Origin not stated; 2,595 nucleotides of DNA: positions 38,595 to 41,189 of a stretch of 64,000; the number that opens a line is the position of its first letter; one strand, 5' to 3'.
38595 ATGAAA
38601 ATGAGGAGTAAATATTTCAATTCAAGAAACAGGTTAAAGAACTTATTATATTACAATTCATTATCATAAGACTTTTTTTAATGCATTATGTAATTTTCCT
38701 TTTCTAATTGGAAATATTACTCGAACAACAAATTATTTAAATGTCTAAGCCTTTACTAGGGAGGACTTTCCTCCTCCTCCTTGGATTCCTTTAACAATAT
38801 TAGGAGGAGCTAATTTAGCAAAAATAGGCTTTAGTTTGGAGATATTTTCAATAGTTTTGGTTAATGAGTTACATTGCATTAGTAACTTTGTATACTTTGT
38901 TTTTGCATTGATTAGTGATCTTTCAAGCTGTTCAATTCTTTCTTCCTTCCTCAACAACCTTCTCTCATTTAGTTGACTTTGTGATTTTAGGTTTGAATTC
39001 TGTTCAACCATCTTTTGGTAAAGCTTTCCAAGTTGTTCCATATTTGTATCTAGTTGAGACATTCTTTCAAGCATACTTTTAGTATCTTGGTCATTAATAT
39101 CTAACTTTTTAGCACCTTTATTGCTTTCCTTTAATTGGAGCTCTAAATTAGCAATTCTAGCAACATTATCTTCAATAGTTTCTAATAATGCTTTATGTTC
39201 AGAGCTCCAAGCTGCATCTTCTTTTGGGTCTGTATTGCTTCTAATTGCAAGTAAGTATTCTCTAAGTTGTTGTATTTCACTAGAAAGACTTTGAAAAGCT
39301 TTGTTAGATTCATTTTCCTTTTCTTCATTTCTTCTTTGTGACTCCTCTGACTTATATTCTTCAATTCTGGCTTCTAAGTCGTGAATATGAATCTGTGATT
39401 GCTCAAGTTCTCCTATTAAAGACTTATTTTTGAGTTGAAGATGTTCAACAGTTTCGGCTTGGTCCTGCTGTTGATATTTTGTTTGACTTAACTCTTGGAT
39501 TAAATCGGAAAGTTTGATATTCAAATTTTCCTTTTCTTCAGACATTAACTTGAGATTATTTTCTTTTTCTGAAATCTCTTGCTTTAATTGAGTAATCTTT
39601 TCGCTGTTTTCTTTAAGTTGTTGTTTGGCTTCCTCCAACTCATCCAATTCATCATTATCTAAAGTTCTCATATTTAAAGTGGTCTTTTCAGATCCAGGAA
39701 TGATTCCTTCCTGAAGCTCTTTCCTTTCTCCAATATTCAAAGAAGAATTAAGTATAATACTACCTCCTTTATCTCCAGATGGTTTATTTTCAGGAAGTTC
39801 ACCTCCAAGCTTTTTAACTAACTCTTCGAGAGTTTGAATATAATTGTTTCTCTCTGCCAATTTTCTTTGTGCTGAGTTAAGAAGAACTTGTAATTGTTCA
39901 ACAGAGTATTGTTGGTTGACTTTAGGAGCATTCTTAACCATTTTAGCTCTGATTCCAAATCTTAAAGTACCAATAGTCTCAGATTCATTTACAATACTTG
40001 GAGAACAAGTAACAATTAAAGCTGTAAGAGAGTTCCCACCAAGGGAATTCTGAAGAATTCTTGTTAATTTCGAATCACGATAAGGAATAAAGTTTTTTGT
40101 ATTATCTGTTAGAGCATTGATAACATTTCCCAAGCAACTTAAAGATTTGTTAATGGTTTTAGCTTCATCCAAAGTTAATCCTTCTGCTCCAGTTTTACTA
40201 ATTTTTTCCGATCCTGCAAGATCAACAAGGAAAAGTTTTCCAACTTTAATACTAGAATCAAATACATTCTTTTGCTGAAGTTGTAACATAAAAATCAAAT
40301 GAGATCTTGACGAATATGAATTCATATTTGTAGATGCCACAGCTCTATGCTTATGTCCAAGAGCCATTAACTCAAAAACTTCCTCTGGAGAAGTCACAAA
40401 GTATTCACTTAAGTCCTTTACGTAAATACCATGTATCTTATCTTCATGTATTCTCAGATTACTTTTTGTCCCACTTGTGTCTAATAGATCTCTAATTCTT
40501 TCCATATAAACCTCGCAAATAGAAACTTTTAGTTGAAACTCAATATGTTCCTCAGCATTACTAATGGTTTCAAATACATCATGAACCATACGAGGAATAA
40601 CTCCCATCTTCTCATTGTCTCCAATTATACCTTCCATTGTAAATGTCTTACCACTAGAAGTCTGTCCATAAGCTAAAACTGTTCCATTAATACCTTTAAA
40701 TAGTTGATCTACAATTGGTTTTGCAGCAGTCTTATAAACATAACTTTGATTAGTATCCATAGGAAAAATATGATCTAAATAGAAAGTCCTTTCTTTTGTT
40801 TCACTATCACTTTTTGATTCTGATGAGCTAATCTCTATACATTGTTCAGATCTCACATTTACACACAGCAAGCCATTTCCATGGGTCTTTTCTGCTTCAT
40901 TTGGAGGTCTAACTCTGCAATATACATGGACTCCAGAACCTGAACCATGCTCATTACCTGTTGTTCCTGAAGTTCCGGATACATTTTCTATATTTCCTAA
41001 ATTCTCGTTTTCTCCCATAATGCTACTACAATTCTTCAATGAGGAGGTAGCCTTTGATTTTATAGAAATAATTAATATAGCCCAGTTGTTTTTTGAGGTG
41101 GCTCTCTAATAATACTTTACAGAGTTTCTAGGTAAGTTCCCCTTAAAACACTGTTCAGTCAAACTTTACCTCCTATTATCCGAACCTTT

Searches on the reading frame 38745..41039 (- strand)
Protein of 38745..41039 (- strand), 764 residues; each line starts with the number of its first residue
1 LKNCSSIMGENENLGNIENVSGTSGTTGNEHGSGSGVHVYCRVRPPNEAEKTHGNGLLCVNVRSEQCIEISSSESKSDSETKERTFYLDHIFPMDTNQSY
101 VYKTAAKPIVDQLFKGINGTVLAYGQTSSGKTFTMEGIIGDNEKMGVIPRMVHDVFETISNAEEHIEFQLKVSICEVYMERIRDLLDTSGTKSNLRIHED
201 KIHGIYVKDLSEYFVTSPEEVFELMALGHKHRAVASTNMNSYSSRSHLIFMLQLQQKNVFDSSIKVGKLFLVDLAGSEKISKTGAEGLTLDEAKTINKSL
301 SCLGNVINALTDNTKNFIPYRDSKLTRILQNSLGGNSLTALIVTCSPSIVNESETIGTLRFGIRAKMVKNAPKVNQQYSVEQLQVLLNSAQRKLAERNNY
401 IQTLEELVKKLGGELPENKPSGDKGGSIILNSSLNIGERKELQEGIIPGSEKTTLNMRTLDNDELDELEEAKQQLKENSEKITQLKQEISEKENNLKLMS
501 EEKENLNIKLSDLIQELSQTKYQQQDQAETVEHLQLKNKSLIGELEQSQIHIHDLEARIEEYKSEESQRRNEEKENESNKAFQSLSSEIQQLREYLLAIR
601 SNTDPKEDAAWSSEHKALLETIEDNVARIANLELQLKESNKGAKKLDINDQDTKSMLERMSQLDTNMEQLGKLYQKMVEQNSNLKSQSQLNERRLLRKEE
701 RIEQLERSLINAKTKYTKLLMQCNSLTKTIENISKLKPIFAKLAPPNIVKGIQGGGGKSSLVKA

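Call 66: search_protein_families(library=pfam, proteins=[window:38745-41039:-], max_evalue=0.0001)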
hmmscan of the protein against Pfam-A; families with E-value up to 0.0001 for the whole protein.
window:38745-41039:- (764 aa): 2 families
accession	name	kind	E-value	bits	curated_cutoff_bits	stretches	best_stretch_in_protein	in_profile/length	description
PF00225.29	Kinesin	-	1.5e-110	369.7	29.3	1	42-367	1-326/327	Kinesin motor domain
PF16796.11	Microtub_bd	-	3.6e-22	79.4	27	1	37-186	22-155/155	Microtubule binding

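Call 67: search_solved_structures(query=window:38745-41039:-, max_evalue=1e-40)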
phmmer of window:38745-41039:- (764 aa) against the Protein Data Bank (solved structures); distinct sequences matched with E-value up to 1e-40: 141 (the best 60 are shown).
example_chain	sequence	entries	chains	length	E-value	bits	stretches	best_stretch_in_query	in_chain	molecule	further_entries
3j6h_K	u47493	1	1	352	2.5e-105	356.8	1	36-382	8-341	Kinesin heavy chain isoform 5C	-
2y5w_A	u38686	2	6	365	3e-105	356.6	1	35-384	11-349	KINESIN HEAVY CHAIN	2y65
3wrd_A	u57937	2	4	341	1.1e-104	354.7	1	36-378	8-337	Kinesin heavy chain isoform 5C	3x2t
1goj_A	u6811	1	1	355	2.5e-103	350.2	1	33-390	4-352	KINESIN HEAVY CHAIN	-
4hna_K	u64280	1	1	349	9.8e-102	344.9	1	35-383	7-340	Kinesin-1 heavy chain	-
3j8x_K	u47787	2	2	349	6.5e-101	342.2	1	35-383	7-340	Kinesin-1 heavy chain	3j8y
9l7e_A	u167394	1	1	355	6.9e-101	342.1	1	35-384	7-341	Kinesin-1 heavy chain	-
4uxt_C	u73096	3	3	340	1.9e-100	340.7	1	36-379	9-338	KINESIN HEAVY CHAIN ISOFORM 5A | KINESIN-1 MOTOR DOMAIN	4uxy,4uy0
9l7m_K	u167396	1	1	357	2e-100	340.6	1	37-384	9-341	Kinesin-1 heavy chain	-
9umm_A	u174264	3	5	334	3.1e-100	340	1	36-375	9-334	GcKIF5A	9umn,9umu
5hny_K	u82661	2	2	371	4.4e-100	339.5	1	36-376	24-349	Protein claret segregational, Kinesin-1/Kinesin-14, Protein claret segregational | Protein claret segregational,Protein claret segregational,Plus-end directed k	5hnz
1mkj_A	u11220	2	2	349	5.1e-100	339.3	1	37-383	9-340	KINESIN HEAVY CHAIN | Kinesin-1 heavy chain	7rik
9l78_A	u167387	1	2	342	1.1e-99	338.2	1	34-377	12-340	Kinesin-1 heavy chain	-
9gnq_K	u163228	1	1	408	1.2e-99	338.1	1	37-387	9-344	Kinesin-1 heavy chain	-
9l6k_A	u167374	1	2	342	3e-99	336.7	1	34-377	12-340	Kinesin-1 heavy chain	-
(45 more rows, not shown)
